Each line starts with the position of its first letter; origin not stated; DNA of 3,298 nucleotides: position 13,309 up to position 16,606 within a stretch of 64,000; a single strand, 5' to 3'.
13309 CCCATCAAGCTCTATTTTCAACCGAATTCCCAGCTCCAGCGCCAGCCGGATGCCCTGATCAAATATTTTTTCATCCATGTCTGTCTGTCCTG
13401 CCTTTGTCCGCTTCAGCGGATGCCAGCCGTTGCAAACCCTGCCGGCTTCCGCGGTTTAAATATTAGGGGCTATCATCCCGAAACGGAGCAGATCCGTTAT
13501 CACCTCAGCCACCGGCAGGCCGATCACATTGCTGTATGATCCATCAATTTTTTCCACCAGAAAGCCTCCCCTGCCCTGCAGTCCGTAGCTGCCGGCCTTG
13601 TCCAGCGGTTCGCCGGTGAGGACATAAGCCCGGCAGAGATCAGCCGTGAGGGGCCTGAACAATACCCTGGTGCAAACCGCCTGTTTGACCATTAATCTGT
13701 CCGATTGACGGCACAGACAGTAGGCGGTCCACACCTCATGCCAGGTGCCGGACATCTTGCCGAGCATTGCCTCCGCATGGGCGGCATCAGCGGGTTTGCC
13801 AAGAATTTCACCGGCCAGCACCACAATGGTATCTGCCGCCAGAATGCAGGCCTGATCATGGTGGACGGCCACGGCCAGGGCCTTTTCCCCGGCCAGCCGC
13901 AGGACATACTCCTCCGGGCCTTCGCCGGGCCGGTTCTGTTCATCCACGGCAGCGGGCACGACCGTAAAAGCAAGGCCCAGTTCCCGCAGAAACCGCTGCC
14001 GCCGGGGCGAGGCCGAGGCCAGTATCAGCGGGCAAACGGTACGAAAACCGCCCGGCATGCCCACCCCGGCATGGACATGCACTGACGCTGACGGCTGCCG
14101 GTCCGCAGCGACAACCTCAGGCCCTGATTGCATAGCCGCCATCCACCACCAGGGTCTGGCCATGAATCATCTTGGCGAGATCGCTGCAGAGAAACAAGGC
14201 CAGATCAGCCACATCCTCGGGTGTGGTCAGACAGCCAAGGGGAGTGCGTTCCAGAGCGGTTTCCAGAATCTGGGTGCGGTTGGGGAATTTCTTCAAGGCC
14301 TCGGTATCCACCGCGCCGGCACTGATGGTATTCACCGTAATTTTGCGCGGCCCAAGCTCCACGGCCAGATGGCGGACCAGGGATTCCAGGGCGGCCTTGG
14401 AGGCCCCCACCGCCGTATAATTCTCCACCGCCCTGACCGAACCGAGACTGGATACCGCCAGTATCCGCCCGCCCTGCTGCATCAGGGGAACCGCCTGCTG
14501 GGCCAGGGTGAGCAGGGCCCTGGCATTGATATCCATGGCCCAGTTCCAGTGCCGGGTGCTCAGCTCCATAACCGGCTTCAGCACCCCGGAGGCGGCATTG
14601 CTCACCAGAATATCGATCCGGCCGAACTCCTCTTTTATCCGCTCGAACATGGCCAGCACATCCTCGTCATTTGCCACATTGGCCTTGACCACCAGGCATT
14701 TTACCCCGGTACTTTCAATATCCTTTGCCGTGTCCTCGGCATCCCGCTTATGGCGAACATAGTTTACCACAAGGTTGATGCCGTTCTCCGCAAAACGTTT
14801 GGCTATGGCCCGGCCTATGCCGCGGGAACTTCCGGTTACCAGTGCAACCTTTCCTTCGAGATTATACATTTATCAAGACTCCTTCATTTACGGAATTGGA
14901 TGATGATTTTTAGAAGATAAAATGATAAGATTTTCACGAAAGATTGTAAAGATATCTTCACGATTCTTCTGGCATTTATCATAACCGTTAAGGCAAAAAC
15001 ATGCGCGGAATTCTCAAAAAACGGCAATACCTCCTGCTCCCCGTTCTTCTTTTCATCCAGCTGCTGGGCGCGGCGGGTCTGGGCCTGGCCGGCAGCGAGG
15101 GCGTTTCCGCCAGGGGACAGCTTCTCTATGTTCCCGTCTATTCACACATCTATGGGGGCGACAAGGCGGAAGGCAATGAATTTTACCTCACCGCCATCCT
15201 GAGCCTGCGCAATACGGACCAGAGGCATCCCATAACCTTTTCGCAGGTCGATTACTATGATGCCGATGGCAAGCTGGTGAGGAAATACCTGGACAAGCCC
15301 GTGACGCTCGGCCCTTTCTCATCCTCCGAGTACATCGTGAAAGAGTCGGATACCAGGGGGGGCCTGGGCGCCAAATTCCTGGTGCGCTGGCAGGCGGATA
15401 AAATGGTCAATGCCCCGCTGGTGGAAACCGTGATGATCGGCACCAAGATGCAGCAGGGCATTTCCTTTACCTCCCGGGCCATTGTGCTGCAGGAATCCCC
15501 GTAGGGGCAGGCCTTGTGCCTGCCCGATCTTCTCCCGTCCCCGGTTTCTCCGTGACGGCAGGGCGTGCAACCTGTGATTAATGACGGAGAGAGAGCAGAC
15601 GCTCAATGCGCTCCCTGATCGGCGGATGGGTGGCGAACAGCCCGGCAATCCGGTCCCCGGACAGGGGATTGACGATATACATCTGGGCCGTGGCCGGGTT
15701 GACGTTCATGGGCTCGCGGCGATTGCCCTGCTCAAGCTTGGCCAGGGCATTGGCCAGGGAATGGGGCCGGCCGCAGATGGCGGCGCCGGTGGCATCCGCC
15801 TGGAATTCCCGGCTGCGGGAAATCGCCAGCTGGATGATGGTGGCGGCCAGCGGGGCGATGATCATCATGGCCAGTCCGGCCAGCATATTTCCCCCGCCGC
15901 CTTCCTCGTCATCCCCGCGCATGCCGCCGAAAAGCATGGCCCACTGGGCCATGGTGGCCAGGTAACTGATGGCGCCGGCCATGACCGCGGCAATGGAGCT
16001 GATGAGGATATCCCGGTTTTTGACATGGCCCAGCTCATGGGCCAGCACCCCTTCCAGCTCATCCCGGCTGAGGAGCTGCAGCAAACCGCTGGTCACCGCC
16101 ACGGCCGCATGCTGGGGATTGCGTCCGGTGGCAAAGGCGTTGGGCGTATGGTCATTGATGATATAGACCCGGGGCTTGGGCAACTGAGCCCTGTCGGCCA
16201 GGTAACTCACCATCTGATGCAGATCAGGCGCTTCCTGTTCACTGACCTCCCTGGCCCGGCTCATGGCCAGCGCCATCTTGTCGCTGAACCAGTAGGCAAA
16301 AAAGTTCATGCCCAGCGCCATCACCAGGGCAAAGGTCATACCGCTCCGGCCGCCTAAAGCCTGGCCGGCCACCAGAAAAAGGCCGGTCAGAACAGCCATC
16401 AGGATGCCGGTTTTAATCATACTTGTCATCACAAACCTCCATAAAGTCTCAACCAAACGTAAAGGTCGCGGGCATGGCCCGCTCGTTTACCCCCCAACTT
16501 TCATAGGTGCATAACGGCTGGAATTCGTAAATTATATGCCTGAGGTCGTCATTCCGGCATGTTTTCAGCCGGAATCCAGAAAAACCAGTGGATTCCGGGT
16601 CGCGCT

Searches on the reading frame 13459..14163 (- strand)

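Call 14: search_protein_families(library=pfam, proteins=[window:13459-14163:-], max_evalue=0.001)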
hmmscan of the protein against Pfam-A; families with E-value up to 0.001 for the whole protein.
window:13459-14163:- (235 aa): 1 family
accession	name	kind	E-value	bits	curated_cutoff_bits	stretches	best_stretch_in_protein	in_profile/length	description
PF02545.19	Maf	-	1.3e-59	201.5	27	1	45-225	1-184/187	Maf-like protein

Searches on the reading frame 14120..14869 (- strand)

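Call 41: search_protein_families(library=ncbifam, proteins=[window:14120-14869:-], max_evalue=1)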
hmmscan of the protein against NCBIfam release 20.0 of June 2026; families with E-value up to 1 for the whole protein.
window:14120-14869:- (250 aa): 241 families (the best 25 are shown)
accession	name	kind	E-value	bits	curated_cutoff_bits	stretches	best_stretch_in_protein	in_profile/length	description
NF005975.0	PRK08063.1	equivalog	1.1e-111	372.1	328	1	5-247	3-247/250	enoyl-[acyl-carrier-protein] reductase FabL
NF005559.1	PRK07231.1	subfamily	2.1e-65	220.7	215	1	4-247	2-248/249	glucose 1-dehydrogenase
NF009466.0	PRK12826.1-2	subfamily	4.2e-56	190.2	222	1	7-247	4-245/248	3-oxoacyl-ACP reductase FabG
NF009468.0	PRK12826.1-4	equivalog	1.4e-55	188.8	318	1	2-246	3-247/256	SDR family oxidoreductase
NF006267.0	PRK08416.1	equivalog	2.2e-54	184.8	369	1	3-247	5-258/260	enoyl-ACP reductase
TIGR01830.1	3oxo_ACP_reduc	equivalog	3.4e-53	180.8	297.75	1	9-246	1-238/239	3-oxoacyl-[acyl-carrier-protein] reductase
NF004773.0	PRK06113.1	equivalog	4.1e-53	180.4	367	1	2-245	7-249/255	7-alpha-hydroxysteroid dehydrogenase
NF005309.0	PRK06841.1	subfamily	7.2e-53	179.7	286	1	2-249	11-255/255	GolD/DthD family dehydrogenase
NF004791.0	PRK06138.1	equivalog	8.9e-52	175.9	312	1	3-248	2-251/252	SDR family oxidoreductase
NF004778.0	PRK06124.1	equivalog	1.6e-51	175.2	303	1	2-249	7-255/256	SDR family oxidoreductase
NF004818.0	PRK06172.1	equivalog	2e-50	171.5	336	1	2-247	3-251/253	SDR family oxidoreductase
NF005717.0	PRK07533.1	equivalog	4e-50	170.9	337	1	2-249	7-258/259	enoyl-ACP reductase FabI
NF009093.0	PRK12429.1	subfamily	4.6e-50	170.3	258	1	3-248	2-258/259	3-hydroxybutyrate dehydrogenase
NF005853.0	PRK07774.1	equivalog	4.8e-50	170.3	303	1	2-249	2-249/250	SDR family oxidoreductase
NF005615.0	PRK07370.1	equivalog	9.2e-50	169.3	391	1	1-249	2-257/259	enoyl-ACP reductase FabI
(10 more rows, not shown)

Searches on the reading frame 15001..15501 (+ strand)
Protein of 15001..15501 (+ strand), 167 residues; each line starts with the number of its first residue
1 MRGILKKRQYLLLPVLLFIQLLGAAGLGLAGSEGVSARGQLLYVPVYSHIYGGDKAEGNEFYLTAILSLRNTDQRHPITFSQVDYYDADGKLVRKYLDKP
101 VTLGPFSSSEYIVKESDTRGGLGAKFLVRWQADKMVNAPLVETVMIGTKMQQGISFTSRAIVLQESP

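Call 14: search_protein_families(library=pfam, proteins=[window:15001-15501:+], max_evalue=0.001)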
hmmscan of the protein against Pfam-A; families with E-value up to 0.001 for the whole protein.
window:15001-15501:+ (167 aa): 1 family
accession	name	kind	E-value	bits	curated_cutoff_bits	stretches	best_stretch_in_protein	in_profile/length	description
PF11322.13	DUF3124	-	1.6e-48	164.4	27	1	39-160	1-120/123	Protein of unknown function (DUF3124)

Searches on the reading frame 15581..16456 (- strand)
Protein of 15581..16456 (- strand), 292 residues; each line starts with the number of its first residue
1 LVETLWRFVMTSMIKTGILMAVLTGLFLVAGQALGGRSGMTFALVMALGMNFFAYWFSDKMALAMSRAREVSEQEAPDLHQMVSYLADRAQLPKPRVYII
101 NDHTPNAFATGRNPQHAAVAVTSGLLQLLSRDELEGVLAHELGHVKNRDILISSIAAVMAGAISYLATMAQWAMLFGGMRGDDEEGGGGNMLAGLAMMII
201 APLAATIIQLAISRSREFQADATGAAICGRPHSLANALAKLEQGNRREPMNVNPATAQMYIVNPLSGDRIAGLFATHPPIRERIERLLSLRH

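Call 15: search_protein_families(library=pfam, proteins=[window:15581-16456:-], max_evalue=0.001)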
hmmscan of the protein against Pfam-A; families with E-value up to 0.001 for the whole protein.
window:15581-16456:- (292 aa): 1 family
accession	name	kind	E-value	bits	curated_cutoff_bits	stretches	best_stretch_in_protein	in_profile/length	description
PF01435.24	Peptidase_M48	-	1e-38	133.4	20.3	1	74-289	2-184/186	Peptidase family M48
